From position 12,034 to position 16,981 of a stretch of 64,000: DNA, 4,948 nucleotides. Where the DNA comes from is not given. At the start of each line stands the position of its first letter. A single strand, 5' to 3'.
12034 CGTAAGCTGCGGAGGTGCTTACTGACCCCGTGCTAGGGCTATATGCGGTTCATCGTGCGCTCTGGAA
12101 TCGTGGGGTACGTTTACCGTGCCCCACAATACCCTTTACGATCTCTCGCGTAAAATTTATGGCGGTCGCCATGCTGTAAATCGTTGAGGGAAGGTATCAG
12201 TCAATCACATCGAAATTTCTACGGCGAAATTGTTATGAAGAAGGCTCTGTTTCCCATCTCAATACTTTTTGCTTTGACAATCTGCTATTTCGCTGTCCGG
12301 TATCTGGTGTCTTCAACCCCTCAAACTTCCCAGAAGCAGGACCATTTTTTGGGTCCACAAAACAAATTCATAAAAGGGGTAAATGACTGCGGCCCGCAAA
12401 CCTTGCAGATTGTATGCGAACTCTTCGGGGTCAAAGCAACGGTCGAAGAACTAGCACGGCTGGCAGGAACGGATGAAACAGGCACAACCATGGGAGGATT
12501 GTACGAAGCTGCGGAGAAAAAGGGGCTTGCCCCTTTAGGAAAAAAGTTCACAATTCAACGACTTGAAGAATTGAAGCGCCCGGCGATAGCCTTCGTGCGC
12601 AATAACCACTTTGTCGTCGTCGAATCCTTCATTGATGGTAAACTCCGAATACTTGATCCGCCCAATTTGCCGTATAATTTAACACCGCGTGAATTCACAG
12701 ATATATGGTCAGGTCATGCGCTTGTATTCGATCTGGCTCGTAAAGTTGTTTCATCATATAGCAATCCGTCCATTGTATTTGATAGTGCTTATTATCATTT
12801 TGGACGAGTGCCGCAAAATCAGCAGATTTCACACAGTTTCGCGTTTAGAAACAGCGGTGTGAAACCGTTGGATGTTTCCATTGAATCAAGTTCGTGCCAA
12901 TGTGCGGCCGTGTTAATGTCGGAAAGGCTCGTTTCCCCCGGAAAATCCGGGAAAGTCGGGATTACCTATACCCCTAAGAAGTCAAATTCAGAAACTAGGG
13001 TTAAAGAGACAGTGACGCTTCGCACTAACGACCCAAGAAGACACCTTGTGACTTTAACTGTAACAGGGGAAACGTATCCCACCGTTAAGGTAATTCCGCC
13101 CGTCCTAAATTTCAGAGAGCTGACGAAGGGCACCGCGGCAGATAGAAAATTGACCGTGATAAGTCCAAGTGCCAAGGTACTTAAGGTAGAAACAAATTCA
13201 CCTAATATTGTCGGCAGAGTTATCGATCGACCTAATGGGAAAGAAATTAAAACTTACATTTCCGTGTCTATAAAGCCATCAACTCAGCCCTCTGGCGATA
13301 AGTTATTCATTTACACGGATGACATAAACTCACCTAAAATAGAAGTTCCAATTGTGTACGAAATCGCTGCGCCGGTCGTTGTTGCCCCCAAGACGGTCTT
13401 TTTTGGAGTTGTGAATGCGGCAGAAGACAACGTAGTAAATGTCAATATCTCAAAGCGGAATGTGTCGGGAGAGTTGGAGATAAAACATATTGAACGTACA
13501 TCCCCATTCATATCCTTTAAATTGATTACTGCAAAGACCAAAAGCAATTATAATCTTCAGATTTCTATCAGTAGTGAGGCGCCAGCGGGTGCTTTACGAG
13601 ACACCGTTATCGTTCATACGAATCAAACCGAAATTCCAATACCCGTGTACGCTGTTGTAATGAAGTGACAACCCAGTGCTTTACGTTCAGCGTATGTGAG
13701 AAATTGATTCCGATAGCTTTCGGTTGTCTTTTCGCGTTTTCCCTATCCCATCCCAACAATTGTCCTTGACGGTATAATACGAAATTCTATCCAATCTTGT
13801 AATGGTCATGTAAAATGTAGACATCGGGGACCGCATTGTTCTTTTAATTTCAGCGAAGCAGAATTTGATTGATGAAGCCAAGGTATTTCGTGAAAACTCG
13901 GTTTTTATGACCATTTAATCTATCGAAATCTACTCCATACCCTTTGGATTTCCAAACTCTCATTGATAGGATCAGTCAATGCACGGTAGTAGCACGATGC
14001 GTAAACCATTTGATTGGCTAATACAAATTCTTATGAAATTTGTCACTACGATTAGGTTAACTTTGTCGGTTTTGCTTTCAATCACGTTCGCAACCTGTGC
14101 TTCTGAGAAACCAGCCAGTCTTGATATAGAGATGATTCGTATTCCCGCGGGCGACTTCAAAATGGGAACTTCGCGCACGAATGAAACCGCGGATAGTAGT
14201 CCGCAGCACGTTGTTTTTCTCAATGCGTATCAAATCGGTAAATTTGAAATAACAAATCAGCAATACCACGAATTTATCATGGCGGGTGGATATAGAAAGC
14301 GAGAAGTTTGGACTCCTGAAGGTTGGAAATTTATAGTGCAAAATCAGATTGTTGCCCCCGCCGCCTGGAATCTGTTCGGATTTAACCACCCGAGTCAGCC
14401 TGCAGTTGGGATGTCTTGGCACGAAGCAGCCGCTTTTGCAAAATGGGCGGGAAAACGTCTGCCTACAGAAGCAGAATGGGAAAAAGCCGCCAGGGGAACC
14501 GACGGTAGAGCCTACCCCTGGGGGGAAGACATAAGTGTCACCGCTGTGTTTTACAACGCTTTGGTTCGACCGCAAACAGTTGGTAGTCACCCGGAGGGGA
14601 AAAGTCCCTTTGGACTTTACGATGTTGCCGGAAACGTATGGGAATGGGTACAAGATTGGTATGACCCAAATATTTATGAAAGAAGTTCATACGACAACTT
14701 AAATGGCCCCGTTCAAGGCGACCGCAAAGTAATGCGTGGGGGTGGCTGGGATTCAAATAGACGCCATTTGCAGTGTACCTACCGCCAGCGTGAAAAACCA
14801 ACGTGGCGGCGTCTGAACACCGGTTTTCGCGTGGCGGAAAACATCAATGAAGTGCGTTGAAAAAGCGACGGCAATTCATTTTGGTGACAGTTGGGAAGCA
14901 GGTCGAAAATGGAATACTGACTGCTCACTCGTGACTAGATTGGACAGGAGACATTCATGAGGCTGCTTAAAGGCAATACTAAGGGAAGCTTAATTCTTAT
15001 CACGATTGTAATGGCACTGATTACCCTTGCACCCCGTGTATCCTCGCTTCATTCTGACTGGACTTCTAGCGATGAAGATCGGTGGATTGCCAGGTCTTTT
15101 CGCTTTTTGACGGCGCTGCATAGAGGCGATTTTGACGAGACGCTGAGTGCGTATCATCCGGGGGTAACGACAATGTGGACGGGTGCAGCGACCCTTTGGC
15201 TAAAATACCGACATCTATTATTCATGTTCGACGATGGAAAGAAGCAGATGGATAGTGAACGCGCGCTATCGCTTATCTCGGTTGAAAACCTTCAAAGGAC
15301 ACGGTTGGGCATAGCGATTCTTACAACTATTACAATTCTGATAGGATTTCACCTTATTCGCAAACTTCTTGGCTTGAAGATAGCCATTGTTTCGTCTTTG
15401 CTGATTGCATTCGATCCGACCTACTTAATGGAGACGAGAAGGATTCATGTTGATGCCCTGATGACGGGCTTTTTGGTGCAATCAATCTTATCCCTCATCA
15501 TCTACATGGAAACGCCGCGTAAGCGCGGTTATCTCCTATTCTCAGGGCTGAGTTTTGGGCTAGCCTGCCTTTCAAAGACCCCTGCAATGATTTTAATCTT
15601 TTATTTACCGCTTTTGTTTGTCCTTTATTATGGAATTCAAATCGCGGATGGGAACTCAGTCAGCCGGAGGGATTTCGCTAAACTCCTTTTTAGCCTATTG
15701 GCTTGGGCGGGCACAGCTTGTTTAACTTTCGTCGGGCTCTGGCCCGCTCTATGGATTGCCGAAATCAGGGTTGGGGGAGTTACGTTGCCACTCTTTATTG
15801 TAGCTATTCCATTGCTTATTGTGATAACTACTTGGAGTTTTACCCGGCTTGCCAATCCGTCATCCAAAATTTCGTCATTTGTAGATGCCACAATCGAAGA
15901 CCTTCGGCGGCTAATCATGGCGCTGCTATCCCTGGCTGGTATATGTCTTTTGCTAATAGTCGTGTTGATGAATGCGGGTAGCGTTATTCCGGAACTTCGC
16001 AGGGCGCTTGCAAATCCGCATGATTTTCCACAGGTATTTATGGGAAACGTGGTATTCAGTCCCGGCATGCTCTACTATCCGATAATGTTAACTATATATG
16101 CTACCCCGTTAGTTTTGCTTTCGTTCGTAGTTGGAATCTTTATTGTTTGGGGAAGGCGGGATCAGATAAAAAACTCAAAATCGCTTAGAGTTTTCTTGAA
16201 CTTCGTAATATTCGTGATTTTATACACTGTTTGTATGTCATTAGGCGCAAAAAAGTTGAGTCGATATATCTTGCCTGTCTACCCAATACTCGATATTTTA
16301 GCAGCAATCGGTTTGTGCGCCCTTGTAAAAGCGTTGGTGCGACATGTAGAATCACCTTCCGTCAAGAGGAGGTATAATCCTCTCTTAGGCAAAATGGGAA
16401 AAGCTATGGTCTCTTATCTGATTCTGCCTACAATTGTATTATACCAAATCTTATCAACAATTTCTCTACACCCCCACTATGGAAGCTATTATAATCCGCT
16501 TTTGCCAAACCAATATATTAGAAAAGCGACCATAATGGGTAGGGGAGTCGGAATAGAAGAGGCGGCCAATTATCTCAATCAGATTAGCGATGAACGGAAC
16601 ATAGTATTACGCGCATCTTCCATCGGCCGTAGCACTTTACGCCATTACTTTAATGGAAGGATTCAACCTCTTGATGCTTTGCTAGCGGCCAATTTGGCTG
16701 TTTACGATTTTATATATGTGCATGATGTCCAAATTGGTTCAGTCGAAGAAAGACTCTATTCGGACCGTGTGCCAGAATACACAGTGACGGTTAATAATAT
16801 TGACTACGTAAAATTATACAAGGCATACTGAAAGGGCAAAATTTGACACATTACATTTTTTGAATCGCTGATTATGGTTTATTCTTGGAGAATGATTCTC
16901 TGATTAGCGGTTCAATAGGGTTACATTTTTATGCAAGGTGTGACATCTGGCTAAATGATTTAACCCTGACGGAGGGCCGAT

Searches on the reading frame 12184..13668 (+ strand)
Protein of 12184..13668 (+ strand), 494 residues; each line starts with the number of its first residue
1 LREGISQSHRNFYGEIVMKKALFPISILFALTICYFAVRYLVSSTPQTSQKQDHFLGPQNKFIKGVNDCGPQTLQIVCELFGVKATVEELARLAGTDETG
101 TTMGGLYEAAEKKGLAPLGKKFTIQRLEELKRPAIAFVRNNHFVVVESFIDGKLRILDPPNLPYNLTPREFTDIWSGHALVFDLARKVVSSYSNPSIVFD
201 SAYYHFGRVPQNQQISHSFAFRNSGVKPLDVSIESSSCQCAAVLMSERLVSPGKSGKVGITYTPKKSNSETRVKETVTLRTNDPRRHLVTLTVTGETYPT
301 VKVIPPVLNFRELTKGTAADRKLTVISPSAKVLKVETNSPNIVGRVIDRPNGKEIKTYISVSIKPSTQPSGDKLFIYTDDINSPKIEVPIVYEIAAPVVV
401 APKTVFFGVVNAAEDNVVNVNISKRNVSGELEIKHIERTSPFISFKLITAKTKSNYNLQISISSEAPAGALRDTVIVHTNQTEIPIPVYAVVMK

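Call 12: search_protein_families(library=pfam, proteins=[window:12184-13668:+], max_evalue=0.001)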
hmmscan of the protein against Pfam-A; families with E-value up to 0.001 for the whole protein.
window:12184-13668:+ (494 aa): 5 families
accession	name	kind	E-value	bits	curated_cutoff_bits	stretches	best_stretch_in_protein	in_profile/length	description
PF03412.21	Peptidase_C39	-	2.3e-24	86.2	22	1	67-183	11-129/133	Peptidase C39 family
PF07610.17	DUF1573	-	1.7e-16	60.5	26.1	1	198-296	2-97/98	Protein of unknown function (DUF1573)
PF22544.2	HYDIN_VesB_CFA65-like_Ig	-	7.1e-14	52.3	25.5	1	195-295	1-99/100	HYDIN/CFA65/VesB-like, Ig-like domain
PF15780.11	ASH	-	3e-05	24.6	27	0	205-287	15-96/98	Abnormal spindle-like microcephaly-assoc'd, ASPM-SPD-2-Hydin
PF22067.2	Cep192_D3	-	0.00039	20.9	27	0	209-272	13-77/99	Cep192 domain 3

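Call 65: search_protein_families(library=ncbifam, proteins=[window:12184-13668:+], max_evalue=0.001)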
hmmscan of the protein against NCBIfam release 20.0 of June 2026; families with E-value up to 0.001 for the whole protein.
window:12184-13668:+ (494 aa): 5 families
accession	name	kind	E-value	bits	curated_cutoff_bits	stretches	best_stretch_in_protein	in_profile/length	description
NF041425.1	OS_HP2_seleno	subfamily_domain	1.4e-16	60.6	100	1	202-296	4-96/98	OS_HP2 family (seleno)protein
TIGR03796.1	NHLM_micro_ABC1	equivalog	2.3e-14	52.5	853.3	1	68-188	12-132/710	NHLP family bacteriocin export ABC transporter peptidase/permease/ATPase subunit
TIGR01193.1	bacteriocin_ABC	subfamily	1e-06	27.6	523.85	1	67-187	5-133/708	peptide cleavage/export ABC transporter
NF012200.0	choice_anch_D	domain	8.6e-05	23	45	0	194-271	14-96/108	choice-of-anchor D domain-containing protein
TIGR01846.1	type_I_sec_HlyB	subfamily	0.00052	18.4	725.55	1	73-183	4-114/694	type I secretion system permease/ATPase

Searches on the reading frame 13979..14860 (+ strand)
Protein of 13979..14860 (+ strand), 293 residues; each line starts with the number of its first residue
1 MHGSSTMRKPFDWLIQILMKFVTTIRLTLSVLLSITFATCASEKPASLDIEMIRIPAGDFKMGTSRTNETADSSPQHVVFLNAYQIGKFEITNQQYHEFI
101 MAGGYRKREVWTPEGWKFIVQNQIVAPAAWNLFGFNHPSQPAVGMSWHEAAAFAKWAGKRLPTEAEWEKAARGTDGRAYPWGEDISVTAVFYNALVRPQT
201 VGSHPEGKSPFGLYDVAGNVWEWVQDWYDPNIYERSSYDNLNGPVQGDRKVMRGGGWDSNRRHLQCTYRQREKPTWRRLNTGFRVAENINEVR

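Call 12: search_protein_families(library=pfam, proteins=[window:13979-14860:+], max_evalue=0.001)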
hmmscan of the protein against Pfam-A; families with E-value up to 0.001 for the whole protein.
window:13979-14860:+ (293 aa): 1 family
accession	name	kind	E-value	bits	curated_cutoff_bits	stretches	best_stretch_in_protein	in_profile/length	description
PF03781.23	FGE-sulfatase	-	4.2e-57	194.1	23.3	1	51-286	4-254/255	Sulfatase-modifying factor enzyme 1-like domain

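Call 65: search_protein_families(library=ncbifam, proteins=[window:13979-14860:+], max_evalue=0.001)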
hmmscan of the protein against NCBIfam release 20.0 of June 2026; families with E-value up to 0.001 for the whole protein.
window:13979-14860:+ (293 aa): 8 families
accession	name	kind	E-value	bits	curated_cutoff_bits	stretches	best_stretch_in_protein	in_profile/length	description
TIGR03440.2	egtB_TIGR03440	equivalog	3.6e-49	168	360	1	41-286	161-413/413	ergothioneine biosynthesis protein EgtB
NF041186.1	SenA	equivalog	5.2e-41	141.3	420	1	43-286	161-381/382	selenoneine synthase SenA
TIGR03525.2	GldK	equivalog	6.4e-26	91.6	350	2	140-288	220-406/408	T9SS ring complex lipoprotein PorK/GldK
TIGR04344.1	ovoA_Nterm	equivalog_domain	2.1e-23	82.9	400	1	36-285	174-443/444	5-histidylcysteine sulfoxide synthase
NF051459.1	pyoverdine_PvdO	equivalog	7.3e-20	71.2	500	1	51-288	35-279/280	dihydropyoverdine dehydrogenase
TIGR02171.1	Fb_sc_TIGR02171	subfamily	2.1e-09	35.9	544.35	1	157-260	157-251/912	TIGR02171 family lipoprotein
TIGR03524.1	GldJ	equivalog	4.8e-08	32.1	458.2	1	210-235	347-372/559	gliding motility lipoprotein GldJ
TIGR03530.1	GldJ_short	equivalog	2e-06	27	382.9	1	210-244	299-330/396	gliding motility lipoprotein GldJ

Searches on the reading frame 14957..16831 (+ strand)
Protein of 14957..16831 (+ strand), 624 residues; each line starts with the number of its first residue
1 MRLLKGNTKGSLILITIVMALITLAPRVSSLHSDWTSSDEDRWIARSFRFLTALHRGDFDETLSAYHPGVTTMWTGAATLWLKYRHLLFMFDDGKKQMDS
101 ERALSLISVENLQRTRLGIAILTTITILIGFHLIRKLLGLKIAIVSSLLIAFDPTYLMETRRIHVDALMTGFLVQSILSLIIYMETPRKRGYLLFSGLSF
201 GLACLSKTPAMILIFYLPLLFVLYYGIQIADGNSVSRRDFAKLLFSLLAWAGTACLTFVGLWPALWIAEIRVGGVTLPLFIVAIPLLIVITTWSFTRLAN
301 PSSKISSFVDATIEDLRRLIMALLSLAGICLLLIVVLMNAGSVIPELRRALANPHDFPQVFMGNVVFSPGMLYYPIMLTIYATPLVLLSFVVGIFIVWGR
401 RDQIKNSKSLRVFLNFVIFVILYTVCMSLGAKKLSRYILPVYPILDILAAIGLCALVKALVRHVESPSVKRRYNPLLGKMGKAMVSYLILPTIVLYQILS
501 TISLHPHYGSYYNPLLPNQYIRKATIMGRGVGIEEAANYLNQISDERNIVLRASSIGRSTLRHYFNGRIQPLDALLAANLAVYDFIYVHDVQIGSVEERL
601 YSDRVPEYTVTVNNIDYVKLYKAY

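Call 12: search_protein_families(library=pfam, proteins=[window:14957-16831:+], max_evalue=0.001)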
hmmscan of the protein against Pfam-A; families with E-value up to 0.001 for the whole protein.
window:14957-16831:+ (624 aa): 2 families
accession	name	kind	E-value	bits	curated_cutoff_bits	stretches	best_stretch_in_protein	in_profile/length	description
PF13231.12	PMT_2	-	2.5e-12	47.7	26.1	1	109-221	18-128/160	Dolichyl-phosphate-mannose-protein mannosyltransferase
PF02366.24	PMT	-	9.4e-08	32.3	22.7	1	112-224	82-197/245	Dolichyl-phosphate-mannose-protein mannosyltransferase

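Call 65: search_protein_families(library=ncbifam, proteins=[window:14957-16831:+], max_evalue=0.001)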
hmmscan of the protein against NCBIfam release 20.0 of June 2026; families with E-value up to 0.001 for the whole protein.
window:14957-16831:+ (624 aa): 1 family
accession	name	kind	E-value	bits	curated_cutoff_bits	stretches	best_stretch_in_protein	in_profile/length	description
TIGR03663.1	TIGR03663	subfamily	3.8e-07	29.5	126.25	1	115-458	73-341/435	flippase activity-associated protein Agl23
